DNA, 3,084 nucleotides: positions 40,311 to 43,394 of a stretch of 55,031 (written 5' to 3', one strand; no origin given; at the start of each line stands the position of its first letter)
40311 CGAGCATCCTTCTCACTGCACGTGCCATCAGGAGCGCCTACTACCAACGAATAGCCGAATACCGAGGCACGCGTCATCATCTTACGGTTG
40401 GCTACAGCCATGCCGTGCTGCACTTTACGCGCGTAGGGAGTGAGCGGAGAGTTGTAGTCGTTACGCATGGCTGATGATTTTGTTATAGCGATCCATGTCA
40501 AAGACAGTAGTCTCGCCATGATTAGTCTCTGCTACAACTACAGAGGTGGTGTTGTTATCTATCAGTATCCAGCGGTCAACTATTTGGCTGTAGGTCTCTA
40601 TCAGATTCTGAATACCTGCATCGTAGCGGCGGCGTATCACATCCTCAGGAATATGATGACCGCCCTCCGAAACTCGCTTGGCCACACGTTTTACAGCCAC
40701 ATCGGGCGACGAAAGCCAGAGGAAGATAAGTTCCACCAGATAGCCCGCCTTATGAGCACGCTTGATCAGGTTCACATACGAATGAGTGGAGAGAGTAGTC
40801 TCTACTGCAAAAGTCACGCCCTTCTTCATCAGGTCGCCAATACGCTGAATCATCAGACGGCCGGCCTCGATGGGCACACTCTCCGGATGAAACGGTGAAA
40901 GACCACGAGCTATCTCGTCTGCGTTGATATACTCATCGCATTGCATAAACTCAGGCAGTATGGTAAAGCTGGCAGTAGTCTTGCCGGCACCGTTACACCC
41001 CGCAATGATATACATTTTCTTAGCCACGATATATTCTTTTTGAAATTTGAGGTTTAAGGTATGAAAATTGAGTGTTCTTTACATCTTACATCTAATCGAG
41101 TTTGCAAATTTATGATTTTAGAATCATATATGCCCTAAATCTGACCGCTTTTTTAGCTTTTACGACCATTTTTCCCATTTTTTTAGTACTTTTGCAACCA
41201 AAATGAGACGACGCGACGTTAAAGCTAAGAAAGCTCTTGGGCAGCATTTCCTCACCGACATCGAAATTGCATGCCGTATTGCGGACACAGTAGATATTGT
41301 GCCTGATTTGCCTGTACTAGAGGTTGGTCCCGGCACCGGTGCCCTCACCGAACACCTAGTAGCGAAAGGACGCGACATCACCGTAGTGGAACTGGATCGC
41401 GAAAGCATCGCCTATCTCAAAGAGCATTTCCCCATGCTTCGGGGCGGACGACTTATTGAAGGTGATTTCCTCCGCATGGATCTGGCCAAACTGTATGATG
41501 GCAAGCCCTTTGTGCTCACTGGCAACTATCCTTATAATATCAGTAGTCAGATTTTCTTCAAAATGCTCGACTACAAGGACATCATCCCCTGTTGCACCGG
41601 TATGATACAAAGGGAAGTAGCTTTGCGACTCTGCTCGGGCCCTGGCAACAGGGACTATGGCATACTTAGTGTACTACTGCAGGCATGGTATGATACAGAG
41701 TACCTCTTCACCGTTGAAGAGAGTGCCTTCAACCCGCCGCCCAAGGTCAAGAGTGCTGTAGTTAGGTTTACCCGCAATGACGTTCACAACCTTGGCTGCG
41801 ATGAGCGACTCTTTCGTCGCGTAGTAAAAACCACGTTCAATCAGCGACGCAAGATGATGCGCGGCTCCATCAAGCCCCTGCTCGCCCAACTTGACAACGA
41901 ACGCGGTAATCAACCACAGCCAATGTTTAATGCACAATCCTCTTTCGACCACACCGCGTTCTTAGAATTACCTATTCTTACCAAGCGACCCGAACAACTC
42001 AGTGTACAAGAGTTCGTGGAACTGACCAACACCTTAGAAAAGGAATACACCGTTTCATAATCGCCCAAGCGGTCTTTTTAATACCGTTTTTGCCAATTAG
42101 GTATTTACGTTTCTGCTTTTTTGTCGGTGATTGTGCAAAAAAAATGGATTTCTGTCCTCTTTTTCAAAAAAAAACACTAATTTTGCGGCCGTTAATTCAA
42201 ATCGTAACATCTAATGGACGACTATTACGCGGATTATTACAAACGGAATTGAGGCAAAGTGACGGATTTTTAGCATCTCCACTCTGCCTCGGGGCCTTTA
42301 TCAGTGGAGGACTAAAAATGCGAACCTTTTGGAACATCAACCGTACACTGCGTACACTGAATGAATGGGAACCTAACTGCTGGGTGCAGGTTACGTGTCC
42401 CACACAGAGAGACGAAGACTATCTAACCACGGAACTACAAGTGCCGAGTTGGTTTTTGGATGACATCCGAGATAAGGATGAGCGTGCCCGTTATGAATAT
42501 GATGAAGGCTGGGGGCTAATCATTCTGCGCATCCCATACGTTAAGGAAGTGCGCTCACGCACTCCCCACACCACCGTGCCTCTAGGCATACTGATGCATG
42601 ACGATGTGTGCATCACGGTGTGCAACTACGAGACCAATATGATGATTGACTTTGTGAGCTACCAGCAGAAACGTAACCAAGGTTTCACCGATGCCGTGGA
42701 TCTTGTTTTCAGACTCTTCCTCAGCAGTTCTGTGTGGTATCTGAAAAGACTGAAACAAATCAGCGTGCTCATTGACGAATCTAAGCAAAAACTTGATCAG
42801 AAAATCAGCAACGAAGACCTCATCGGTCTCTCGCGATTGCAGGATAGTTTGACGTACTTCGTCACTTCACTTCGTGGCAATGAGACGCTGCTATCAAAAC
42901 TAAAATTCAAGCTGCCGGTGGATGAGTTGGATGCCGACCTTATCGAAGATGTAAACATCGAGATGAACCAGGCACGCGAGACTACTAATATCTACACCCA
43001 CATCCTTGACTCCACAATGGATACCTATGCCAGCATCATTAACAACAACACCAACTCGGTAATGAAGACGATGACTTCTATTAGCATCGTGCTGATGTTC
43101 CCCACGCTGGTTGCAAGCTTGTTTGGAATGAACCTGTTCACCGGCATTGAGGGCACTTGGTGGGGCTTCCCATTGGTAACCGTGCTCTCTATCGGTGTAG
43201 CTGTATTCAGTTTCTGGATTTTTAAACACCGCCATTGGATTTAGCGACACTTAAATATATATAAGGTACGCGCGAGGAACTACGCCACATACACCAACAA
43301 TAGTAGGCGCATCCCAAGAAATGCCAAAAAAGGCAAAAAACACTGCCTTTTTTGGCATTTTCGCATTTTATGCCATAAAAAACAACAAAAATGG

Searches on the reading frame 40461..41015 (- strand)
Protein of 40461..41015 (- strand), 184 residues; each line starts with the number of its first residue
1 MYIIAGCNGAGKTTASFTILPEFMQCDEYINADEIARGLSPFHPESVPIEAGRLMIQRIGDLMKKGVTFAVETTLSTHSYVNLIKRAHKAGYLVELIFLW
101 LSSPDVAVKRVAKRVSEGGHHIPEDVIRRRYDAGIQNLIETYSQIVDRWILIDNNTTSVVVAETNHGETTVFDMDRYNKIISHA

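Call 22: search_protein_families(library=pfam, proteins=[window:40461-41015:-], max_evalue=0.001)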
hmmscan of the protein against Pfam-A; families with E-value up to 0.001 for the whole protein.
window:40461-41015:- (184 aa): 2 families
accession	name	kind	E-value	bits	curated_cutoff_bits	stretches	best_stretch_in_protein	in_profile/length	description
PF06414.18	Zeta_toxin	-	1e-11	45.1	22.3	1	1-160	18-193/199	Zeta toxin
PF13671.12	AAA_33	-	4.7e-06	27.4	27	1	2-129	2-135/143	AAA domain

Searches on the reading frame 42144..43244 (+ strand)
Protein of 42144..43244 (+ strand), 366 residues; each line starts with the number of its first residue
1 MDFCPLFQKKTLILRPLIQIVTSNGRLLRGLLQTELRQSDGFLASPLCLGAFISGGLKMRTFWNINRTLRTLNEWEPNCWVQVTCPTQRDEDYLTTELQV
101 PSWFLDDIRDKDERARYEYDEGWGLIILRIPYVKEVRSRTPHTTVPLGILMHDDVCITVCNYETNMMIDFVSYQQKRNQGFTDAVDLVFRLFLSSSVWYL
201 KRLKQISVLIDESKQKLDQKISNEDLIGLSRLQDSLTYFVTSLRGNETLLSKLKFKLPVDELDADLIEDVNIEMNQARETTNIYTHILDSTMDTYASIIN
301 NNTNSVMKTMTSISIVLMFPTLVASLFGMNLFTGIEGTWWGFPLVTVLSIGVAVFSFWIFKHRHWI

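Call 76: search_protein_families(library=pfam, proteins=[window:42144-43244:+], max_evalue=0.0001)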
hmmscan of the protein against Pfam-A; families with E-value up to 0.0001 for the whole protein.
window:42144-43244:+ (366 aa): 1 family
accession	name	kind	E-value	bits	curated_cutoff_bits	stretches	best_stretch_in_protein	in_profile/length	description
PF01544.23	CorA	-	6.6e-46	157.4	27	1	78-361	4-291/292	CorA-like Mg2+ transporter protein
